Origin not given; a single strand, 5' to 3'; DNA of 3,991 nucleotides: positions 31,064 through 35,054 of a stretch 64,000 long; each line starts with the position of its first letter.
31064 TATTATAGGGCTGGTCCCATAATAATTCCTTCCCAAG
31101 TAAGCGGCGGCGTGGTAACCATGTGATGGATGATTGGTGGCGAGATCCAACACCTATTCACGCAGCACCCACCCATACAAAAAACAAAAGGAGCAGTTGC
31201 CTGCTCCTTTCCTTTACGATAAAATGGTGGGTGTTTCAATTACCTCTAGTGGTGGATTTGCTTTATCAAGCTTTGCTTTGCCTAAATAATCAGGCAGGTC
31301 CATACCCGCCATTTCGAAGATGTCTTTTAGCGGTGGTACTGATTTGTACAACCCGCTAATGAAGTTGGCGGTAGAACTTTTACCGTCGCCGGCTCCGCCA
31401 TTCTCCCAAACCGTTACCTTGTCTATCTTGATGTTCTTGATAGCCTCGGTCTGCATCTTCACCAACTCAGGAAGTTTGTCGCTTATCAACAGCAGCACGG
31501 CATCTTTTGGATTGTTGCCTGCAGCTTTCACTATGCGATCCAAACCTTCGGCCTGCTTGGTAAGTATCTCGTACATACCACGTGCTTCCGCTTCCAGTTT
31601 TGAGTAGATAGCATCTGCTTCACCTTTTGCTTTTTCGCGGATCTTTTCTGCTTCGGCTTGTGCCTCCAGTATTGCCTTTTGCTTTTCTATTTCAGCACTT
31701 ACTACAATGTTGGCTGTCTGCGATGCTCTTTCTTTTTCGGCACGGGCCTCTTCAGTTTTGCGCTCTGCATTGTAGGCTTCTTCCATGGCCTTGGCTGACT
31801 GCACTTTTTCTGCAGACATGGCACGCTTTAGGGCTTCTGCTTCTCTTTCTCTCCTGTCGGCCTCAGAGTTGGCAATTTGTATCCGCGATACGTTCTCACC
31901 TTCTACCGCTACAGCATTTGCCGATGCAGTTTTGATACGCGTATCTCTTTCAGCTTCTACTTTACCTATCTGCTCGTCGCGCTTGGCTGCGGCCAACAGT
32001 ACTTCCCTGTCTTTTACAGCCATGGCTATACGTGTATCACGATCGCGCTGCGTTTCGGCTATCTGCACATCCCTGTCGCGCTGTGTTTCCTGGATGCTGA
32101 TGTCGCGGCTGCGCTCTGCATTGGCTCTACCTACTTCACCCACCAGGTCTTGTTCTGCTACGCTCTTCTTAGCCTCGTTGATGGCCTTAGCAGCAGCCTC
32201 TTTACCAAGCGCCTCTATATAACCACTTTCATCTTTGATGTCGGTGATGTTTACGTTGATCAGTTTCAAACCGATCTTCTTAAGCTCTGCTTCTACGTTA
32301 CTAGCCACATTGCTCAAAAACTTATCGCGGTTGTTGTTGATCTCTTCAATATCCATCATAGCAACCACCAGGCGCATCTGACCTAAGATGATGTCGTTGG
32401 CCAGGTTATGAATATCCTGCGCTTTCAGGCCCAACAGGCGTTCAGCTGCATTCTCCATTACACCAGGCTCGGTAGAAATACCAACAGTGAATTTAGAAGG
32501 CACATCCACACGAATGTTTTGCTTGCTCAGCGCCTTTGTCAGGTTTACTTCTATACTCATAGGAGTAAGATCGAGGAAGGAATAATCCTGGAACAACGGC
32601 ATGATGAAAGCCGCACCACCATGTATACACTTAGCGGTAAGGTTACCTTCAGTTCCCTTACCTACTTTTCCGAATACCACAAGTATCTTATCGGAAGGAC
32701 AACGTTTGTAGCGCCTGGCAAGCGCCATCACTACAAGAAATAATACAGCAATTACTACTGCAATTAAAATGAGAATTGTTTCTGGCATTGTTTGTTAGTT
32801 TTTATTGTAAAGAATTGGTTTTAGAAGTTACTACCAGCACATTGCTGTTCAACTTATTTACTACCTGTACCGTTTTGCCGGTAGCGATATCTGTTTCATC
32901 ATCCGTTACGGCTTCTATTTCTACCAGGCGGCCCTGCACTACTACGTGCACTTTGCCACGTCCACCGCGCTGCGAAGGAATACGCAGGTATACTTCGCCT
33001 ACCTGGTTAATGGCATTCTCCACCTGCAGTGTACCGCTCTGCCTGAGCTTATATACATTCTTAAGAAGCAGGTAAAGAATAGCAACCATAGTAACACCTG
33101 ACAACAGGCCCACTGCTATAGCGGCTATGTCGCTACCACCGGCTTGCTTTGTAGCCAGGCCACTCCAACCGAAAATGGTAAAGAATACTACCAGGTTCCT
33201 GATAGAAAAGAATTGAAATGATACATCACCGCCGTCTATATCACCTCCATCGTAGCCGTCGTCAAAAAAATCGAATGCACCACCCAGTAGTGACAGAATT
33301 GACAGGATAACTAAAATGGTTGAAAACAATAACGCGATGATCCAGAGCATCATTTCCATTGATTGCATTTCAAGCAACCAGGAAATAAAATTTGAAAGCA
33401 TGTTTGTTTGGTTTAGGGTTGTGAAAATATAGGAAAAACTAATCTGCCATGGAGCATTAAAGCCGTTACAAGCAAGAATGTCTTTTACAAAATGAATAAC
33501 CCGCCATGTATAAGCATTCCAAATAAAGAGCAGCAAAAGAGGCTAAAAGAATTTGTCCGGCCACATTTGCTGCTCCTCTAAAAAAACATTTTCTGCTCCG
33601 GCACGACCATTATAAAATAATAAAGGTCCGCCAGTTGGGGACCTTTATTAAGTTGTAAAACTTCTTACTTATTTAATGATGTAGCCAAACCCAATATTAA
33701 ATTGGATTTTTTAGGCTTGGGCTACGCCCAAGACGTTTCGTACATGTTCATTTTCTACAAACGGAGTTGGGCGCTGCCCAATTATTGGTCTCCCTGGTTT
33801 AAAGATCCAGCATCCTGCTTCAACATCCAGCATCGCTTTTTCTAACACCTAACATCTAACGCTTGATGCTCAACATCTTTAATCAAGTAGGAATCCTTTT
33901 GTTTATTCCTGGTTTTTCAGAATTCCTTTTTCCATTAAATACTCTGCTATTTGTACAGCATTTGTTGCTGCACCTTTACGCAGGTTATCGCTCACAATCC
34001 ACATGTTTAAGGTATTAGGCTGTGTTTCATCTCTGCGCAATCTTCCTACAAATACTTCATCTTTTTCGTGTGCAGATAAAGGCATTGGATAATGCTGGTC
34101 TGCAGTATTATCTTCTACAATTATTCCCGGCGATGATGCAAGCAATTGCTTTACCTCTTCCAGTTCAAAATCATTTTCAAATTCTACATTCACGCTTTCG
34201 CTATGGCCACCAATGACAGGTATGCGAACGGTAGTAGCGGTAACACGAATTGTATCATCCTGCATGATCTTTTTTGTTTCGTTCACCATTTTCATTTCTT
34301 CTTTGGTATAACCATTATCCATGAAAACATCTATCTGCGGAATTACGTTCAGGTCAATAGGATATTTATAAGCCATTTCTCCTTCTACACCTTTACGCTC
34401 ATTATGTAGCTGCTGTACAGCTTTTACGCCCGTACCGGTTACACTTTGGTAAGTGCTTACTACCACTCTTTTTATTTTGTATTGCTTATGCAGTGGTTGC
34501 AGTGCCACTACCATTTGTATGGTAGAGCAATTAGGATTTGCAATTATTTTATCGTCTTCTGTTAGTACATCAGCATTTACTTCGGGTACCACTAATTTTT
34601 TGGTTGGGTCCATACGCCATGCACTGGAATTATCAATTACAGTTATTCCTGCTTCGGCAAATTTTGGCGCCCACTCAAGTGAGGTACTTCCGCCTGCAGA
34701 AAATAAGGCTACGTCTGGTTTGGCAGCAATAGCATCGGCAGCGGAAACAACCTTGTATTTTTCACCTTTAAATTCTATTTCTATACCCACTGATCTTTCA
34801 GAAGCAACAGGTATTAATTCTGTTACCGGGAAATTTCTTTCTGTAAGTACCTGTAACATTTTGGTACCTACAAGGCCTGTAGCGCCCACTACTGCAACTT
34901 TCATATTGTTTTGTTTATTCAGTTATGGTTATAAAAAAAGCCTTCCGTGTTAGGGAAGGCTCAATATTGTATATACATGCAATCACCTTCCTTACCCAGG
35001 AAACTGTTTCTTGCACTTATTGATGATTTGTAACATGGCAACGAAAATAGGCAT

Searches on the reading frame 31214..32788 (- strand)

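Call 49: search_protein_families(library=pfam, proteins=[window:31214-32788:-], max_evalue=0.0001)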
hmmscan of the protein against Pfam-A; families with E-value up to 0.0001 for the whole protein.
window:31214-32788:- (524 aa): 1 family
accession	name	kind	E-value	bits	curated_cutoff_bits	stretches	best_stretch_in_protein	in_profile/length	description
PF01145.31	Band_7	-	4.8e-28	98.8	23.6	1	32-214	5-175/176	SPFH domain / Band 7 family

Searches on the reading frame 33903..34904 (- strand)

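Call 49: search_protein_families(library=pfam, proteins=[window:33903-34904:-], max_evalue=0.0001)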
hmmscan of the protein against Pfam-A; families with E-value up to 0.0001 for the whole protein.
window:33903-34904:- (333 aa): 2 families
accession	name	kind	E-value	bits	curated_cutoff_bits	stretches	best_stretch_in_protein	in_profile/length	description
PF02774.23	Semialdhyde_dhC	-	2e-51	175.2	26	1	135-310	1-184/184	Semialdehyde dehydrogenase, dimerisation domain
PF01118.30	Semialdhyde_dh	-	2.1e-31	109.3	26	1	2-115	1-119/121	Semialdehyde dehydrogenase, NAD binding domain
